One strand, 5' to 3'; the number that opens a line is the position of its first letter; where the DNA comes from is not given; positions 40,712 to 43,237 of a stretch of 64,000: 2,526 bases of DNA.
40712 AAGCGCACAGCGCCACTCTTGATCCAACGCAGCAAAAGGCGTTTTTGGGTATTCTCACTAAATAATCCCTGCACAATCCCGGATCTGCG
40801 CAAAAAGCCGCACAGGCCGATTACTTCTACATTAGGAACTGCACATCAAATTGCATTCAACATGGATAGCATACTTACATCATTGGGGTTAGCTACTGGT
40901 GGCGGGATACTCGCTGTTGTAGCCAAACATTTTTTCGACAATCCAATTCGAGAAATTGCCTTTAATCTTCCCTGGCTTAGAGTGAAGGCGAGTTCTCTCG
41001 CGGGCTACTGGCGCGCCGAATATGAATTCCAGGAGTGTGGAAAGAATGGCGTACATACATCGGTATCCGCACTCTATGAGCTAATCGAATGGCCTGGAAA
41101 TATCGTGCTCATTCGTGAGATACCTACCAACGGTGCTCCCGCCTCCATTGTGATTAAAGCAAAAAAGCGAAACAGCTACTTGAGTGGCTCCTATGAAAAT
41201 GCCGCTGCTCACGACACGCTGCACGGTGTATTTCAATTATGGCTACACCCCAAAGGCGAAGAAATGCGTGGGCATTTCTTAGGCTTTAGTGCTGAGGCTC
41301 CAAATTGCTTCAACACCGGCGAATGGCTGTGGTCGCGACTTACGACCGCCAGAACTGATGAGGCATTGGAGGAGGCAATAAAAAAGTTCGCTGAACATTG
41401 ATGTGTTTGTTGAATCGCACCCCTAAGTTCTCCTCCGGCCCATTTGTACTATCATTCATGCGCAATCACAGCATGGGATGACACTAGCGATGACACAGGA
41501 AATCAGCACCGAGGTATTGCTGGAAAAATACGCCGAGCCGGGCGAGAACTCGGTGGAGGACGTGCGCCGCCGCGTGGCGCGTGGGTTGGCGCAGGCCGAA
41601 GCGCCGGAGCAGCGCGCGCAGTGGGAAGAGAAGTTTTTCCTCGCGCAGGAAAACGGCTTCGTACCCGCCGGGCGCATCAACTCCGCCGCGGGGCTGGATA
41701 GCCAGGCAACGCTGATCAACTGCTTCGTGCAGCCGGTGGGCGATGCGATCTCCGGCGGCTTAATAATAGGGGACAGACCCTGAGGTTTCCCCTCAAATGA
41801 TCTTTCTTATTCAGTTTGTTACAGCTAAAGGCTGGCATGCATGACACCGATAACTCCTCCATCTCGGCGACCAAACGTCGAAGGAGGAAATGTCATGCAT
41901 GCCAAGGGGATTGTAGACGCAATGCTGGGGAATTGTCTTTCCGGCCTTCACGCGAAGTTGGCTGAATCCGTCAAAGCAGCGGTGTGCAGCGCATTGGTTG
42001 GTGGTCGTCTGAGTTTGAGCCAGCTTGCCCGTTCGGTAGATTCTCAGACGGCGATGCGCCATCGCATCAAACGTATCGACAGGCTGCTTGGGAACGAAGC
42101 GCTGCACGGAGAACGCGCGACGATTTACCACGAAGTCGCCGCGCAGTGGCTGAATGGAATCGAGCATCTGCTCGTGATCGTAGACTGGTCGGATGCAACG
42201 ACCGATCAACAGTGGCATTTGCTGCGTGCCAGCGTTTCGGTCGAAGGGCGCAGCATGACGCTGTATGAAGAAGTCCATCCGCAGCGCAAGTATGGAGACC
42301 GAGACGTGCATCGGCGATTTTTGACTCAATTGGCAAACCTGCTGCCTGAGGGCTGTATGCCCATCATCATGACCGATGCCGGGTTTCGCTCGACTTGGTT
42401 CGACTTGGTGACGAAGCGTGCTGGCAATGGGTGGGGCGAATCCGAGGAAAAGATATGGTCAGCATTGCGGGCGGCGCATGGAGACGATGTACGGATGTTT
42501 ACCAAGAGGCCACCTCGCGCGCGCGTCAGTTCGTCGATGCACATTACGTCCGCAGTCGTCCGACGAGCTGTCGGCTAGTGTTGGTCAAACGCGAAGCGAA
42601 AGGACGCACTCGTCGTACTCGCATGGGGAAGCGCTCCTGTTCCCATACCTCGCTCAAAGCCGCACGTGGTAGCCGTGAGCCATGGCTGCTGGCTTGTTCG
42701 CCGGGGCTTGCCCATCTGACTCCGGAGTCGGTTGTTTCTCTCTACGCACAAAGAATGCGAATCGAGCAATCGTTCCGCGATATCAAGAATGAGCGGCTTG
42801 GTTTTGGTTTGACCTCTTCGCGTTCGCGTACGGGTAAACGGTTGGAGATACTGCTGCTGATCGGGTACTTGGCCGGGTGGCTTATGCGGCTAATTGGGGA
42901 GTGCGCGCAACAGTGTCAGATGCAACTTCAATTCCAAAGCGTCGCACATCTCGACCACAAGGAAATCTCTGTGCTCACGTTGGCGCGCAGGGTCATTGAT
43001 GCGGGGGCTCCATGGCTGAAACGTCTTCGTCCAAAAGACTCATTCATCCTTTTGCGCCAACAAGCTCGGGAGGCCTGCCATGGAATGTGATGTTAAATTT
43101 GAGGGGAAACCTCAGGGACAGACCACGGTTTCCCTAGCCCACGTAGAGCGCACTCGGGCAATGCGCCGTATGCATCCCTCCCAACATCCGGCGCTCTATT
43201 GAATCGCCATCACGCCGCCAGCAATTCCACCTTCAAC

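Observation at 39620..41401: Low-GC two-gene cassette of a PIN-like nuclease plus a single-pass membrane protein: candidate uncharacterised defence or abortive-infection pair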

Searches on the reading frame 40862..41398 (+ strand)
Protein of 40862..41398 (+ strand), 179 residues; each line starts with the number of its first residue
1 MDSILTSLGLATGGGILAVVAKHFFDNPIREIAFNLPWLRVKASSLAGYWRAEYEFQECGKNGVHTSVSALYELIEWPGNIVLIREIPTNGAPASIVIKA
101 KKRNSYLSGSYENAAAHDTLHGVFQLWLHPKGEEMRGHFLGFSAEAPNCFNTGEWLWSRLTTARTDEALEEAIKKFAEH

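Call 3: search_protein_families(library=pfam, proteins=[window:40862-41398:+], max_evalue=1)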
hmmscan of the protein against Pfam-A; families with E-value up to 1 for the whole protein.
window:40862-41398:+ (179 aa): 0 families

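Call 4: search_protein_families(library=padloc, proteins=[window:40862-41398:+], max_evalue=1)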
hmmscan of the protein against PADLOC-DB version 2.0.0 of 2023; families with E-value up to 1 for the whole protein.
window:40862-41398:+ (179 aa): 0 families

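Call 5: search_protein_families(library=ncbifam, proteins=[window:40862-41398:+], max_evalue=1)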
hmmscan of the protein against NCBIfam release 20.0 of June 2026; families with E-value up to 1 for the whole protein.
window:40862-41398:+ (179 aa): 0 families

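Call 7: find_homologous_proteins(query=window:40862-41398:+)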
Query window:40862-41398:+ (179 aa): 9 proteins with E <= 0.001 among 99 candidates.
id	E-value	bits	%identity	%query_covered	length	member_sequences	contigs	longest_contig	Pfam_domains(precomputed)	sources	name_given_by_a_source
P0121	2.3e-80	286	70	100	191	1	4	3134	-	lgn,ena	-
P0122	2.3e-79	283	69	100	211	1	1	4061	-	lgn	-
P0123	3.5e-79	282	69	88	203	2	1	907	-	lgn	-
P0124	2.8e-76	273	69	99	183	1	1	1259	-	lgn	-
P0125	1.4e-69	251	68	91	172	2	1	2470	-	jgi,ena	-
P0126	2.2e-65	237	60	96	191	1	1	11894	-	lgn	-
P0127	3.5e-64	234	58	97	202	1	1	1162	-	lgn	-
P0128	4.2e-59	217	99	55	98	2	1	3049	-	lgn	-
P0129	1.1e-39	154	71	45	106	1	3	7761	-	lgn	-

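Call 10: find_encoding_contigs(protein=P0126, flank=6000, max_places=3)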
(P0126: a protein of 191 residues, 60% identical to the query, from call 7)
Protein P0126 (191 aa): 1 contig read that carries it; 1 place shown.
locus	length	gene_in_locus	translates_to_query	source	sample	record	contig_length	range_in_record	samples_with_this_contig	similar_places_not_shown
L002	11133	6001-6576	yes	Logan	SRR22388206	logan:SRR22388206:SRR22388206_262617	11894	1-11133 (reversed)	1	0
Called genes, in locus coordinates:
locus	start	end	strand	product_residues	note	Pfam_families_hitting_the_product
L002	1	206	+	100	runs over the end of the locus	-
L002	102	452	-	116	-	-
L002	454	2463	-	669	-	PF02518:HATPase_c (weak), PF13589:HATPase_c_3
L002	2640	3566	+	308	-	PF00882:Zn_dep_PLPC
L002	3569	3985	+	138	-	-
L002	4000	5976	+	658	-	-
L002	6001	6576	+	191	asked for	-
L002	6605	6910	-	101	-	PF12844:HTH_19 (weak), PF01381:HTH_3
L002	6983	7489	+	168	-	-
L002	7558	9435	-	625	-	PF06527:TniQ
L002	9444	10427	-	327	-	PF05621:TniB, PF13401:AAA_22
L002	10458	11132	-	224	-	?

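Call 14: find_encoding_contigs(protein=P0128, flank=6000, max_places=3)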
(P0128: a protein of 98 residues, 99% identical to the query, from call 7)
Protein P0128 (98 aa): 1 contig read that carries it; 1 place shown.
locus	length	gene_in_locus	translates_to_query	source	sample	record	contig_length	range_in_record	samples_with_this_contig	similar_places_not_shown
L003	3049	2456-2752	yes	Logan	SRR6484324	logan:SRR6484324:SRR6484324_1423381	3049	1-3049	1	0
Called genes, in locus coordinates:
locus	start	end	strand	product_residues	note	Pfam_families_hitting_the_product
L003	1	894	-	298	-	?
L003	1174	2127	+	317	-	PF16289:PIN_12, PF18476:PIN_8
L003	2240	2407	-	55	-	-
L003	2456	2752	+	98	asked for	-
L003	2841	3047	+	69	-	?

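Call 15: find_encoding_contigs(protein=P0129, flank=8000, max_places=3)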
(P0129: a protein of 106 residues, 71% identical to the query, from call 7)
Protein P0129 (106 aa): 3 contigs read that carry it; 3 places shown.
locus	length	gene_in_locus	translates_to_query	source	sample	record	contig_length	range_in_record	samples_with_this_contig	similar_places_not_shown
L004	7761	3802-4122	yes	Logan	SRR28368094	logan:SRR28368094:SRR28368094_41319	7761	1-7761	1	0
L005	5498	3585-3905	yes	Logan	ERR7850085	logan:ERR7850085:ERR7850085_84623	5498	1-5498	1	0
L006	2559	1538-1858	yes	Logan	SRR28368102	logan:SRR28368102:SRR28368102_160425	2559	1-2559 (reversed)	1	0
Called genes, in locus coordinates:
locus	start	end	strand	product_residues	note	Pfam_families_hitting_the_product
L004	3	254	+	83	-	?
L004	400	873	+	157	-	-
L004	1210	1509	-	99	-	-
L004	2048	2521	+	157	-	-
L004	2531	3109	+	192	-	-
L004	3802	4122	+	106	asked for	-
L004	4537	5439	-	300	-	PF00561:Abhydrolase_1, PF12697:Abhydrolase_6, PF12146:Hydrolase_4 (weak)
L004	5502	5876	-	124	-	-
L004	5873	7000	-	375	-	PF20067:SSL_N, PF08450:SGL, PF03088:Str_synth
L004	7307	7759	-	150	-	?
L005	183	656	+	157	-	-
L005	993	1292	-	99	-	-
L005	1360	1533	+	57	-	-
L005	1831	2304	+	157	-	-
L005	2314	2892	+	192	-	-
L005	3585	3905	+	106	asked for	-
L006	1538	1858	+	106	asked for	-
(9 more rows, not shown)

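Call 16: find_encoding_contigs(protein=P0122, flank=6000, max_places=3)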
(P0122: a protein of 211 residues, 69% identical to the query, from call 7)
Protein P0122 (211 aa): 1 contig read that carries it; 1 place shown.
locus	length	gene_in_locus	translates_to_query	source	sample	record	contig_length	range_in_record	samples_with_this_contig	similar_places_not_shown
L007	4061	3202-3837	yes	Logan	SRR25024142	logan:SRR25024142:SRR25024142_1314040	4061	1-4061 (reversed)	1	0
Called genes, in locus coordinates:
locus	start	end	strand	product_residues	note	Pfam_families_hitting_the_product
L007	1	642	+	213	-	?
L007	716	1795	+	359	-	PF10994:DUF2817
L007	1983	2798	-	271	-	-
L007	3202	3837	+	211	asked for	-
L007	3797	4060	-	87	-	?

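Call 17: find_encoding_contigs(protein=P0121, flank=6000, max_places=4)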
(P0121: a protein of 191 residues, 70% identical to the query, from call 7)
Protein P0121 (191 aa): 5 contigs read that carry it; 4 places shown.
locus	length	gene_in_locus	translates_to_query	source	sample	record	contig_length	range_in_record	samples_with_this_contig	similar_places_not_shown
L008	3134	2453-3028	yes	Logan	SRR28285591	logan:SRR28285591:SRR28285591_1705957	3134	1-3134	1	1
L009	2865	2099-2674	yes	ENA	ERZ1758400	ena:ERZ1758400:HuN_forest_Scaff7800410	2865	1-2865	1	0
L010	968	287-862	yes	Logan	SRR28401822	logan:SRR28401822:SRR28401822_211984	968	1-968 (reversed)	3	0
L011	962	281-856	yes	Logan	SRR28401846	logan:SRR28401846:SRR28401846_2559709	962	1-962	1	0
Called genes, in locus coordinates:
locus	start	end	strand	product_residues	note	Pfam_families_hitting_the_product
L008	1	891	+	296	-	?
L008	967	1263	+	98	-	-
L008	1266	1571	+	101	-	PF21716:dnstrm_HI1420, PF01381:HTH_3 (weak)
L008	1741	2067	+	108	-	PF05973:Gp49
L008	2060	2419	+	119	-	PF13560:HTH_31, PF01381:HTH_3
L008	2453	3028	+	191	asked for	-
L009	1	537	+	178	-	?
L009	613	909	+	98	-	-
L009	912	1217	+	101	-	PF21716:dnstrm_HI1420, PF01381:HTH_3 (weak)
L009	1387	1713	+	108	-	PF05973:Gp49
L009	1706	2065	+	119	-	PF13560:HTH_31, PF01381:HTH_3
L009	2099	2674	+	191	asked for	-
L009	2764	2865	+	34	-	?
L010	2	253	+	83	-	?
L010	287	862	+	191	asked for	-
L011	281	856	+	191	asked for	-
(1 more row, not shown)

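Call 47: predict_structure(alignment_id=A2)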
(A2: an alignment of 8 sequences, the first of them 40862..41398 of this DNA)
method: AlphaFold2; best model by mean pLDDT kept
length: 179 residues; sequences in the alignment: 8
mean_pLDDT: 75.0   pTM: 0.66
mean pLDDT of the five models: 75.0, 74.3, 72.8, 71.4, 71.2
residues with pLDDT >= 90: 56; 70-90: 60; 50-70: 32; < 50: 31
segments of 3 or more residues with pLDDT < 50: 2-15, 27-42
pLDDT, mean of each block of 10 residues (from residue 1): 46 50 49 42 77 84 79 89 85 62 89 62 89 91 80 92 93 92
secondary structure, 60 per line:
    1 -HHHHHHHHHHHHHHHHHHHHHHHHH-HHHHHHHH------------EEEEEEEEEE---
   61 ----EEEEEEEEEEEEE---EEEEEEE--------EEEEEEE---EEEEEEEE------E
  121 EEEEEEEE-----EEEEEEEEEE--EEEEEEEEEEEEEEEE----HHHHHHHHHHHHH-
elements in order: H2-26 H28-35 E48-57 E65-77 E81-87 E96-102 E106-113 E120-128 E134-143 E146-161 H166-178

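Call 50: fold_search(model_id=the predicted structure, library=pdb)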
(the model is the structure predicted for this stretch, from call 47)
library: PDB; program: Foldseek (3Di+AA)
matches with E <= 10: 1606; with E <= 0.001: 6
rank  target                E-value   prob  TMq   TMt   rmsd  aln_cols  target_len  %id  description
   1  6cuj_A                3.5e-05  1.00  0.41  0.47   5.5       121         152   15  Crystal structure of the C-terminal domain of neisserial heparin binding antigen (NHBA) (released 2018-09-26)
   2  5kkx_A                2.4e-04  1.00  0.46  0.37   4.5       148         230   14  Crystal structure of a TbpB C-lobe mutant from Neisseria meningitidis M982 (released 2017-07-19)
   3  4o4x_A                3.4e-04  1.00  0.40  0.17   5.7       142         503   10  Crystal structure of the vaccine antigen Transferrin Binding Protein B (TbpB) double mutant Tyr-167-Ala and Trp-176-Al (released 2015-01-14)
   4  8xjc_B                3.4e-04  1.00  0.36  0.26   9.4       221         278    8  a novel haemophore of of Riemerella anatipestifer (released 2025-06-25)
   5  6s8v_A                7.7e-04  1.00  0.40  0.42  10.1       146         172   10  Structure of the high affinity Anticalin P3D11 in complex with the human CD98 heavy chain ectodomain (released 2020-03-04)
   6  5kkx_B                9.6e-04  1.00  0.41  0.33   5.4       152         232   14  Crystal structure of a TbpB C-lobe mutant from Neisseria meningitidis M982 (released 2017-07-19)
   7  9clm_B                1.1e-03  1.00  0.48  0.17   5.1       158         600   13  Transferrin Binding Protein A in complex with transferrin binding protein B and two molecules of transferrin (released 2026-03-04)
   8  7sfp                  1.1e-03  1.00  0.42  0.48   5.2       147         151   10  Crystal structure of OssO, a spirocyclase involved in the biosynthesis of ossamycin (released 2022-08-17)
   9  2czt                  1.1e-03  0.99  0.30  0.34  13.3       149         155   13  lipocalin-type prostaglandin D synthase (released 2006-10-03)
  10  1jmx_A                1.4e-03  1.00  0.43  0.18   7.4       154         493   16  crystal structure of a quinohemoprotein amine dehydrogenase from pseudomonas putida (released 2002-01-16)
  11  6cuj_B                1.4e-03  1.00  0.36  0.43   6.0       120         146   15  Crystal structure of the C-terminal domain of neisserial heparin binding antigen (NHBA) (released 2018-09-26)
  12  2czu_A                1.4e-03  0.99  0.30  0.34  13.6       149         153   13  lipocalin-type prostaglandin D synthase (released 2006-10-03)
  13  4es7                  1.5e-03  1.00  0.38  0.41   9.2       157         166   11  crystal structure of protein HC from Homo sapiens at 2 angstrom (released 2013-04-24)
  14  3v8u_A                1.7e-03  1.00  0.43  0.17   5.6       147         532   16  The crystal structure of transferrin binding protein B (TbpB) from Neisseria meningitidis serogroup B (released 2012-02-15)
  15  3u9p_C                1.7e-03  1.00  0.40  0.42   9.7       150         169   17  Crystal Structure of Murine Siderocalin in Complex with an Fab Fragment (released 2013-05-01)
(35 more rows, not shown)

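Call 51: search_protein_representatives(alignment_id=A2)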
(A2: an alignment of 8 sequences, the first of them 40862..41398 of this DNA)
Query: 8 sequences, 190 profile positions. Proteins with E-value up to 0.001 (for the whole library): 208; up to 1e-10: 18; up to 1e-30: 4. The best 150 are listed.
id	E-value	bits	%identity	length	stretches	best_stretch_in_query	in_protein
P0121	3.9e-100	349.0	-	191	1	1-188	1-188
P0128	1.3e-46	174.5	-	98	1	82-179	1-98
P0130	1.5e-43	164.5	-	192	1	6-176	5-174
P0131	2.7e-34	134.3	-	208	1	4-168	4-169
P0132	6.5e-19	84.2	-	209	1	7-182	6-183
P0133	9.8e-18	80.3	-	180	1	5-179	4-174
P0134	3.6e-15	71.9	-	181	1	11-179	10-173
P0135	2.3e-14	69.3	-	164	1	15-165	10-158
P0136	2.9e-14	69.0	-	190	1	4-176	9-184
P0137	2.3e-13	66.1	-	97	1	133-183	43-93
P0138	5.0e-12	61.7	-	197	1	44-176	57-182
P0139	8.0e-12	61.0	-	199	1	34-185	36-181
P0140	8.6e-12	60.9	-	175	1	5-171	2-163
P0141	1.1e-11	60.6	-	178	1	5-181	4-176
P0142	1.1e-11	60.6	-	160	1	43-174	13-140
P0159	1.6e-09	53.5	-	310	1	14-173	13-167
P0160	1.7e-09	53.4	-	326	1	10-162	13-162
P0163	2.4e-09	52.9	-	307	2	10-162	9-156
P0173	1.1e-08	50.8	-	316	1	5-160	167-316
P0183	6.4e-08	48.3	-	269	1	8-160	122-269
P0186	8.2e-08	47.9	-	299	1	4-166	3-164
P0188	1.0e-07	47.7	-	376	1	38-160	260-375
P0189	1.1e-07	47.5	-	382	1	7-160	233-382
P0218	1.8e-06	43.6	-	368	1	4-160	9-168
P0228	4.2e-06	42.4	-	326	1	43-170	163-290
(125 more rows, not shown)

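Call 53: search_protein_families(library=pfam, alignment_id=A3, max_evalue=0.001)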
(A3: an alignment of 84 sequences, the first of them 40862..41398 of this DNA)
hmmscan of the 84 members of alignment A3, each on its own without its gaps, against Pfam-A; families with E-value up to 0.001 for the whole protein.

A. member 1, window:40862-41398:+ (179 aa): 0 families

B. families by the number of members that match (of 84 scanned): 46 families (the first 25 are shown)
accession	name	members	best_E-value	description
PF10137.14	CAP12-PCTIR_TIR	7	1e-32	CAP12/Pycsar effector protein, TIR domain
PF12680.13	SnoaL_2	4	9.4e-12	SnoaL-like domain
PF07366.18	SnoaL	3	1.6e-05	SnoaL-like polyketide cyclase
PF08239.17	SH3_3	1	1.3e-121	Bacterial SH3 domain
PF09134.16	Invasin_D3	1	1e-96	Invasin, domain 3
PF11924.14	IAT_beta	1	6.3e-91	Inverse autotransporter, beta-domain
PF06347.19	SH3_4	1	1.2e-58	Bacterial SH3 domain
PF00630.25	Filamin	1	8.7e-53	Filamin/ABP280 repeat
PF18348.7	SH3_16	1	1.9e-46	Bacterial dipeptidyl-peptidase Sh3 domain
PF07653.23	SH3_2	1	8.9e-36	Variant SH3 domain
PF20942.3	DUF4785_2nd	1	5.6e-31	Domain of unknown function (DUF4785) central domain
PF24246.1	SH3b_T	1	1.6e-24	SH3b_T domain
PF01835.25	MG2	1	8.7e-24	MG2 domain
PF13676.11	TIR_2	1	2.6e-20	TIR domain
PF02014.22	Reeler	1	5.1e-20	Reeler domain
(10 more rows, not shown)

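Call 54: search_protein_families(library=padloc, alignment_id=A3, max_evalue=0.001)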
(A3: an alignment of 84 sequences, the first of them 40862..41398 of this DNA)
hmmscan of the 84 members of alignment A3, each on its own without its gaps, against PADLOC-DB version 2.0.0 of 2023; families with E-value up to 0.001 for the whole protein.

A. member 1, window:40862-41398:+ (179 aa): 0 families

B. families by the number of members that match (of 84 scanned): 19 families
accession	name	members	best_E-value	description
PDLC00731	Effector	7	2.3e-47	TIR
PDLC00732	Effector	7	1.7e-46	TIR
PDLC00729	Effector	7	5.3e-46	TIR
PDLC05005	PDC-S35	7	1.3e-38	-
PDLC02371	PycTIR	7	6.7e-37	-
PDLC05007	PDC-S35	7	1.6e-35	-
PDLC05004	PDC-S35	7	2.1e-34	-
PDLC05006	PDC-S35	7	1.3e-30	-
PDLC05003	PDC-S35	7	4.3e-24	-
PDLC02012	SAVED5--SAVED_TIR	1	4.5e-09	-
PDLC02911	VakA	1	4.2e-08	-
PDLC02421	Aga_TIR-PNTD1-PNTD2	1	4.2e-07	Class I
PDLC05062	PDC-S66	1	7.3e-07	-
PDLC02403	Aga_TIR-PNTD1-PNTD2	1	5.5e-06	Class I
PDLC02400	Aga_TIR-PNTD1-PNTD2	1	1.7e-05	Class I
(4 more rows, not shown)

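Call 55: search_solved_structures(query=A2, max_evalue=10)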
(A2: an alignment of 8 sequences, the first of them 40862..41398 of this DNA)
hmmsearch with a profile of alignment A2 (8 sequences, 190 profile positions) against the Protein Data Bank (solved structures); distinct sequences matched with E-value up to 10: 3.
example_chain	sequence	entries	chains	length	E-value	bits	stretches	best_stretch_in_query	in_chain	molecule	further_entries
7wf9_A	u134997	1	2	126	1.1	11.6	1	24-73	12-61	Sorting nexin-25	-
7wf8_A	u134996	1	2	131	1.2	11.5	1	24-73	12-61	Sorting nexin-25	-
2erv_A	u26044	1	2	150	2.1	10.7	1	37-64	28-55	hypothetical protein Paer03002360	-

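Call 57: search_protein_families(library=pfam, proteins=[P0159, P0160, P0163, P0186, P0218, P0173, P0188, P0189, P0183, P0228], max_evalue=0.001)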
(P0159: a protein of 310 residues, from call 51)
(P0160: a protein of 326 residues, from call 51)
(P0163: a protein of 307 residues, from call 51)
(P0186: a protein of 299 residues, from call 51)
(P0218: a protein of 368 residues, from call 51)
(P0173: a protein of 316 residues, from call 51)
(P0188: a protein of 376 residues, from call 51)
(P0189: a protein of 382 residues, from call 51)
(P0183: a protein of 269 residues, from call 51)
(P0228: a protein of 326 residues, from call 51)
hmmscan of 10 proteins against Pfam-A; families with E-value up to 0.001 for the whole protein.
P0159 (310 aa): 2 families
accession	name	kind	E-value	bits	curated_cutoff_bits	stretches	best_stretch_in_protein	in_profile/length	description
PF12680.13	SnoaL_2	-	2.6e-09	38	27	1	194-293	4-100/102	SnoaL-like domain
PF07366.18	SnoaL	-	0.00022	21.5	28.4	1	191-294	4-112/126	SnoaL-like polyketide cyclase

P0160 (326 aa): 2 families
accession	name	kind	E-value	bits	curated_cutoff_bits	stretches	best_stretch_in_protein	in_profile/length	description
PF13676.11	TIR_2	-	2.6e-20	73.6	28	1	188-303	1-109/122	TIR domain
PF01582.25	TIR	-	3.3e-06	27.4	21.3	1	199-285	17-101/179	TIR domain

P0163 (307 aa): 1 family
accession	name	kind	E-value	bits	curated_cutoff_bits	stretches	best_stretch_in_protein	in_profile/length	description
PF12680.13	SnoaL_2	-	1.3e-09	39.1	27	1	191-294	1-101/102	SnoaL-like domain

P0186 (299 aa): 2 families
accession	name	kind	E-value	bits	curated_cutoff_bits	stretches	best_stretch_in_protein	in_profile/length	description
PF12680.13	SnoaL_2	-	9.4e-12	45.9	27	1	190-290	5-101/102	SnoaL-like domain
PF07366.18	SnoaL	-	1.6e-05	25.2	28.4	1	186-294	3-116/126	SnoaL-like polyketide cyclase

P0218 (368 aa): 11 families
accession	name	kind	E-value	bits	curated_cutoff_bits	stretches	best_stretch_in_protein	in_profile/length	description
PF13207.12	AAA_17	-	7.6e-07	29.9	27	1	179-315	1-132/136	AAA domain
PF13238.12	AAA_18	-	0.00012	23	29.4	1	176-212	1-36/128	AAA domain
PF13521.12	AAA_28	-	0.00015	22.4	27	0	175-243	1-64/164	AAA domain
PF13401.12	AAA_22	-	0.00022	22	27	1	176-226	8-64/130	AAA domain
PF01637.24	ATPase_2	-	0.00024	21.4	33.2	1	174-299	21-123/225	ATPase domain predominantly from Archaea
PF00004.35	AAA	-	0.00033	21.5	21.2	1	177-219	2-45/131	ATPase family associated with various cellular activities (AAA)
PF24883.2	NPHP3_N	-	0.00035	21.2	24.8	1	164-218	14-62/164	Nephrocystin 3, N-terminal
PF00005.33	ABC_tran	-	0.00038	21.5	25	1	174-200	12-38/137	ABC transporter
PF13671.12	AAA_33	-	0.0004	21.1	27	1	177-252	3-76/143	AAA domain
PF20720.3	nSTAND3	-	0.00052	20.2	27.2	0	172-202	16-46/155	Novel STAND NTPase 3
PF13479.12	AAA_24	-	0.00053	20.3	27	1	174-203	3-28/195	AAA domain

P0173 (316 aa): 0 families

P0188 (376 aa): 0 families

P0189 (382 aa): 0 families

P0183 (269 aa): 0 families

P0228 (326 aa): 0 families

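Call 79: search_protein_families(library=ncbifam, proteins=[L099:5465-6964:+], max_evalue=0.00001)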
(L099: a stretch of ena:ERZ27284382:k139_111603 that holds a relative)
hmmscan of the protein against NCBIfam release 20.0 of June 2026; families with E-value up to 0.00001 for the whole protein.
L099:5465-6964:+ (500 aa): 4 families
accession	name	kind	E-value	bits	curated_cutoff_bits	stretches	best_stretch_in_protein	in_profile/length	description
NF001399.0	PRK00283.1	subfamily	5.1e-09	35.8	279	0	235-373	130-254/300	tyrosine recombinase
TIGR02224.1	recomb_XerC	equivalog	1.5e-08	34.4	335.15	1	235-372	124-247/295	tyrosine recombinase XerC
TIGR02225.1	recomb_XerD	equivalog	8.7e-08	31.8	329.6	0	237-372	122-244/290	site-specific tyrosine recombinase XerD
NF040815.2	recomb_XerA_Arch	equivalog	3.4e-06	26.8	220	0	216-372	110-224/263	site-specific tyrosine recombinase/integron integrase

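Call 85: search_dna_similar(query=window:40862-41398:+, collection=plasmids, mode=protein, max_rows=10)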
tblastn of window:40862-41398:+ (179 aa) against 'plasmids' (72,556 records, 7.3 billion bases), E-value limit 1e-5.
No match.

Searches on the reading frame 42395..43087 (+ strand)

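Call 68: search_protein_families(library=pfam, proteins=[window:42395-43087:+], max_evalue=0.001)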
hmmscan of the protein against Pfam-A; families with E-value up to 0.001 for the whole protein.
window:42395-43087:+ (231 aa): 1 family
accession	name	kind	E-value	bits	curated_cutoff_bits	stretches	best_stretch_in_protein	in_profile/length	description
PF01609.27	DDE_Tnp_1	-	4.8e-08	33.4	23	1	71-156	139-195/200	Transposase DDE domain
